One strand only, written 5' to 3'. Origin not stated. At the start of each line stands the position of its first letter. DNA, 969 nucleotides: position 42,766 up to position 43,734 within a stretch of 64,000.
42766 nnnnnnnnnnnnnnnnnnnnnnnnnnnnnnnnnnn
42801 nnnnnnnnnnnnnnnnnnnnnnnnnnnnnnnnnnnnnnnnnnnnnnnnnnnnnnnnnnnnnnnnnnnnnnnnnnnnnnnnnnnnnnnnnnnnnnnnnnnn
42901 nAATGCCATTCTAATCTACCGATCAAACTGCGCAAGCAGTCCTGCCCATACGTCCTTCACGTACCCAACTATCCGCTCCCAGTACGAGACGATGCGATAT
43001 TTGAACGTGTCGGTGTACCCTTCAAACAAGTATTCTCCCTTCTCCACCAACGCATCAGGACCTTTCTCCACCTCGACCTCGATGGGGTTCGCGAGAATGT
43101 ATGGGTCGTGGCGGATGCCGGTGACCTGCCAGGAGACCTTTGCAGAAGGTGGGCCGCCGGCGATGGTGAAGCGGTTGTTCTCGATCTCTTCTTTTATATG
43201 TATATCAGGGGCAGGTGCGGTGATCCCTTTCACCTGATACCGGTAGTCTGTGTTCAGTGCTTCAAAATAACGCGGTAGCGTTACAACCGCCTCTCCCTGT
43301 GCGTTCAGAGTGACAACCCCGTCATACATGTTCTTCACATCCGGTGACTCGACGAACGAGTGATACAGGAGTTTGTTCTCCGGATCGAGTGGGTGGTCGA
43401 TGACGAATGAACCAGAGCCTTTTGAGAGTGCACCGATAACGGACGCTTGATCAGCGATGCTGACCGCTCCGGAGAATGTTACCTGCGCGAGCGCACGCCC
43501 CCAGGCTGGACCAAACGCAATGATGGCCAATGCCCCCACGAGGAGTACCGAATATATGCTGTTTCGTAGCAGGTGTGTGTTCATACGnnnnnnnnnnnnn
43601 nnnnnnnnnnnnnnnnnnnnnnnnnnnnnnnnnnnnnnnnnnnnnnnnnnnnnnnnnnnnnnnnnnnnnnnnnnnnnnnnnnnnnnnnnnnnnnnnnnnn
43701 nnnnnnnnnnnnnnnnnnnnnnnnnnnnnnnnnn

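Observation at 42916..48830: Three tandem secreted paralogs share a near-identical ~170-aa C-terminal domain and sit next to a 1276-aa fibre-like surface protein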

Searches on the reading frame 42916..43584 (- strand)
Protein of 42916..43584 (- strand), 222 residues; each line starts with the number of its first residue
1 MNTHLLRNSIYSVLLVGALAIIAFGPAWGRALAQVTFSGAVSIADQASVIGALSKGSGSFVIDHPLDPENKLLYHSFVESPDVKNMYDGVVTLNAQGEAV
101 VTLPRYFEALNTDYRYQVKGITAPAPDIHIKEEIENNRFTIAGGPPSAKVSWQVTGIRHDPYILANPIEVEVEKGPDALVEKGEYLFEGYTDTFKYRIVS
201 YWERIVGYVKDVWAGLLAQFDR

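Call 5: search_protein_families(library=pfam, proteins=[window:42916-43584:-], max_evalue=1)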
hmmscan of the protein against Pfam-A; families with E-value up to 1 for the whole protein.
window:42916-43584:- (222 aa): 0 families

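Call 6: search_protein_families(library=ncbifam, proteins=[window:42916-43584:-], max_evalue=1)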
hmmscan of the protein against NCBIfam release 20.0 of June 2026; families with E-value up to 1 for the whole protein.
window:42916-43584:- (222 aa): 1 family
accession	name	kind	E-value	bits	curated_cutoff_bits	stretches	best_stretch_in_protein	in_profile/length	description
NF004319.0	PRK05715.1-1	equivalog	0.18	12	101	1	15-51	40-76/100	NADH-quinone oxidoreductase subunit NuoK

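Call 7: search_protein_families(library=phrogs, proteins=[window:42916-43584:-], max_evalue=1)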
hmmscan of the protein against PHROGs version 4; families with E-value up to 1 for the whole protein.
window:42916-43584:- (222 aa): 0 families
